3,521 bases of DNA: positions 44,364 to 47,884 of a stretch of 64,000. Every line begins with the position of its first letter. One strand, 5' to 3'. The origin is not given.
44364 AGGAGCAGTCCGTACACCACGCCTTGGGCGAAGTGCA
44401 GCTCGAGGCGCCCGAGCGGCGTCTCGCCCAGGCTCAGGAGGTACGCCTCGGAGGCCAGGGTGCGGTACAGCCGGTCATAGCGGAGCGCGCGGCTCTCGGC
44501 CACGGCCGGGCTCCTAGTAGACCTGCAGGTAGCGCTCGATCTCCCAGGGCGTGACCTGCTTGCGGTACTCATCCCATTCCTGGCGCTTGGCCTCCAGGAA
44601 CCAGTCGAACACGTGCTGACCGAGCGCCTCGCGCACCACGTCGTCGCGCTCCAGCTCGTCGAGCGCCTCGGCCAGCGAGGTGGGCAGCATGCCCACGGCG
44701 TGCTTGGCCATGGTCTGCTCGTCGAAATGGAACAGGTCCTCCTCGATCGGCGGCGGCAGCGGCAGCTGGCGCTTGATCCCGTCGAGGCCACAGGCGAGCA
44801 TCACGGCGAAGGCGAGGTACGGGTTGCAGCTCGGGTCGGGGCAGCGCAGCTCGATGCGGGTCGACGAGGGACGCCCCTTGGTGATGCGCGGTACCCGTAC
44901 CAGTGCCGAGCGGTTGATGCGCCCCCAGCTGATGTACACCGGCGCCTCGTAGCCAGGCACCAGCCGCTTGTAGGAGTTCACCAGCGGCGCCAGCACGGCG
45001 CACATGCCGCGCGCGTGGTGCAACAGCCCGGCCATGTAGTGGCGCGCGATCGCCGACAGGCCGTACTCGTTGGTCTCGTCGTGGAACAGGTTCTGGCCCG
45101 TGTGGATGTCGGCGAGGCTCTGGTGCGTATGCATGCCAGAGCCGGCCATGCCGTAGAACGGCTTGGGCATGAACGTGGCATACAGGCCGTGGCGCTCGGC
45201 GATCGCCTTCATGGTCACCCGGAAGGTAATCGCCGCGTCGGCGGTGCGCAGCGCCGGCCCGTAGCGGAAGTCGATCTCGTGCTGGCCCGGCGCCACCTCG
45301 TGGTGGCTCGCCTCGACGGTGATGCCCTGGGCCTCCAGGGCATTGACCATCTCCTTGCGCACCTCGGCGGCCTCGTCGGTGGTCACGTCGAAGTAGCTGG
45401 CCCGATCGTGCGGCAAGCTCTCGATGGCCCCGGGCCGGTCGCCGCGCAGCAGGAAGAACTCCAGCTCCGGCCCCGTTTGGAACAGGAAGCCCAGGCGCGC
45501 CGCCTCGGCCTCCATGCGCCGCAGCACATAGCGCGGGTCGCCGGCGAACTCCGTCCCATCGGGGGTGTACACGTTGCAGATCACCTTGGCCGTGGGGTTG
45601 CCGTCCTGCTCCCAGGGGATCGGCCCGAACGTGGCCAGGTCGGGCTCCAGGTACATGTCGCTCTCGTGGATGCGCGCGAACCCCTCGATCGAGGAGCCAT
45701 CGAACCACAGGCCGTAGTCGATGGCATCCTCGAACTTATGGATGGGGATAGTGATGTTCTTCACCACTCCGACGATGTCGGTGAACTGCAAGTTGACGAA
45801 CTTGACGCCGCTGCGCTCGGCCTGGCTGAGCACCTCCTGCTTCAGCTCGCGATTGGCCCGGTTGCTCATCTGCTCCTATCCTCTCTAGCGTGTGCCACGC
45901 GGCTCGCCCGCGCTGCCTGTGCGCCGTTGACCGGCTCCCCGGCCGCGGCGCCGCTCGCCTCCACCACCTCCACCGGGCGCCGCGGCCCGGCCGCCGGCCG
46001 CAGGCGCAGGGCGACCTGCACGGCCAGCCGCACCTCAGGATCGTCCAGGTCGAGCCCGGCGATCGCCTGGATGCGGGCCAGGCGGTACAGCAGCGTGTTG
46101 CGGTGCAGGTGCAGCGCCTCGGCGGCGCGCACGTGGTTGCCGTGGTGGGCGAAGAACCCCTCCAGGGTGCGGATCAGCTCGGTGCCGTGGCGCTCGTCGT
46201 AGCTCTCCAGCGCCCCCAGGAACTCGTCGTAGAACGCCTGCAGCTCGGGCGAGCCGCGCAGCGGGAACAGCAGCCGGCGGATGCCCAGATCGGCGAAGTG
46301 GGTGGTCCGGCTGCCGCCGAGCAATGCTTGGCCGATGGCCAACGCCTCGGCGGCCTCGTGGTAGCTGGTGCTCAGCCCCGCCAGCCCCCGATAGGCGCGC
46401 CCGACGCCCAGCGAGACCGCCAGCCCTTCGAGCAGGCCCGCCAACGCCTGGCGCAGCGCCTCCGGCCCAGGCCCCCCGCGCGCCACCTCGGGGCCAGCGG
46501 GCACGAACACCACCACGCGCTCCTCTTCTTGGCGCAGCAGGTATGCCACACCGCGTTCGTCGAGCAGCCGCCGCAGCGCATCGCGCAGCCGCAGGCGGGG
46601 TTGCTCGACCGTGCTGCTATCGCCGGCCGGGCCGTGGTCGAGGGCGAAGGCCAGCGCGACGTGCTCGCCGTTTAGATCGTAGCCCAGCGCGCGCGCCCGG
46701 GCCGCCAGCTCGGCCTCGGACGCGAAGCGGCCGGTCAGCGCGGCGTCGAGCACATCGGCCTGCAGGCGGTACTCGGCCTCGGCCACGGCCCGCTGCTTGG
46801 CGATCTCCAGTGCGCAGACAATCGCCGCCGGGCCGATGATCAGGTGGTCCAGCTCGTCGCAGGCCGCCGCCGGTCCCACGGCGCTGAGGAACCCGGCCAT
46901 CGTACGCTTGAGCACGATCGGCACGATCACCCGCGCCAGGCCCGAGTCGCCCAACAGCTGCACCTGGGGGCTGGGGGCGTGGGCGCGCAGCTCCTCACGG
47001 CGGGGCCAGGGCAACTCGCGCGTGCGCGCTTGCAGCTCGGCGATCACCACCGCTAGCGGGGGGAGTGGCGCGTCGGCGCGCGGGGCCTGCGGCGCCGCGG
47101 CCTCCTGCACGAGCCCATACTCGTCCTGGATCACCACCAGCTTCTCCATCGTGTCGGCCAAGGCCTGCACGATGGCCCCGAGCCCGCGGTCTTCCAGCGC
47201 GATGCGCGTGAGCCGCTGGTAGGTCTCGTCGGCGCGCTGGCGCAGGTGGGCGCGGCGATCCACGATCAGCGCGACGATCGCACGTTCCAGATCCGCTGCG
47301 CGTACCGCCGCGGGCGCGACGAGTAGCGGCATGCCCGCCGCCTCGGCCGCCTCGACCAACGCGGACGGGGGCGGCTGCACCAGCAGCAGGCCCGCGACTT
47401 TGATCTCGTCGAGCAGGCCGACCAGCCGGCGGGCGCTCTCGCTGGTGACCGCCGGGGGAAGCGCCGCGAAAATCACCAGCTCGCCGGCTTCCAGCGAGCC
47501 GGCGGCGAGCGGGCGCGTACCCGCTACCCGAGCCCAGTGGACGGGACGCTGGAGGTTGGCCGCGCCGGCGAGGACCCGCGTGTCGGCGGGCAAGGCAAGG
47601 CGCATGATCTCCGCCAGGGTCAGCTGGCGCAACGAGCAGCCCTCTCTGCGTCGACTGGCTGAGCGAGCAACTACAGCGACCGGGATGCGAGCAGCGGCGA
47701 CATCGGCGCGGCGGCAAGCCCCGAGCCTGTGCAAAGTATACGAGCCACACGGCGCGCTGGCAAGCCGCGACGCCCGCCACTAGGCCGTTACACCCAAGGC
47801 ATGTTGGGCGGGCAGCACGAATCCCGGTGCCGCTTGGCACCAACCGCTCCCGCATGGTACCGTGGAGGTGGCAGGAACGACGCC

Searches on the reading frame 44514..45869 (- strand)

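Call 82: search_protein_families(library=pfam, proteins=[window:44514-45869:-], max_evalue=0.00001)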
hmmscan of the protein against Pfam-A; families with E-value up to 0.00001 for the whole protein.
window:44514-45869:- (451 aa): 2 families
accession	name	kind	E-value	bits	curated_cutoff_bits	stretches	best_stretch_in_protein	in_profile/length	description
PF00120.29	Gln-synt_C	-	3.8e-131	437.7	24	1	110-447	2-344/344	Glutamine synthetase, catalytic domain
PF03951.24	Gln-synt_N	-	1.6e-31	108.2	33.4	1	22-103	2-82/82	Glutamine synthetase, beta-Grasp domain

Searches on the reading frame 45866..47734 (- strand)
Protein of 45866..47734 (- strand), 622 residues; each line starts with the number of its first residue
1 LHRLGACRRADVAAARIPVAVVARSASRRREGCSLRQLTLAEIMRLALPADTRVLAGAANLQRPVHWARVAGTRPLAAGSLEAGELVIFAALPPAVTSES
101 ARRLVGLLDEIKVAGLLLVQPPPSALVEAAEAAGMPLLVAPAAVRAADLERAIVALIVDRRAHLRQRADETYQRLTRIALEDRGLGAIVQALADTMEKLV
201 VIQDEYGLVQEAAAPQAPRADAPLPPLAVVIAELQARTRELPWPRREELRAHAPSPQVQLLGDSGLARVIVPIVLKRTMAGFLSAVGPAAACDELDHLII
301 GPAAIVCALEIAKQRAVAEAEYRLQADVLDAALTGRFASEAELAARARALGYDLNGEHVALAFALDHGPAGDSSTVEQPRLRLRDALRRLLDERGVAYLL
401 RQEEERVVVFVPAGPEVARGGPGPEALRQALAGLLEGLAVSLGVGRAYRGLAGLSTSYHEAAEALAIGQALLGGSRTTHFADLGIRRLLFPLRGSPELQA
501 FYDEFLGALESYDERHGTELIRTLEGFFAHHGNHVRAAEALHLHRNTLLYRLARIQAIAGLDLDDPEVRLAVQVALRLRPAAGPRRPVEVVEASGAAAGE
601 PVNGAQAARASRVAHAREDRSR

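Call 82: search_protein_families(library=pfam, proteins=[window:45866-47734:-], max_evalue=0.00001)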
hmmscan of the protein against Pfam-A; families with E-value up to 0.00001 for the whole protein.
window:45866-47734:- (622 aa): 3 families
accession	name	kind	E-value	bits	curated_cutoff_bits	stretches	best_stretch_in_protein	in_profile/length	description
PF17853.6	GGDEF_2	-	6.4e-22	78.4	24.5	1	335-467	2-116/116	GGDEF-like domain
PF13556.12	HTH_30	-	9.5e-22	77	27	1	520-578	1-59/59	PucR C-terminal helix-turn-helix domain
PF07905.16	PucR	-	6.9e-13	49.4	33.5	1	43-157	2-118/118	Purine catabolism regulatory protein-like family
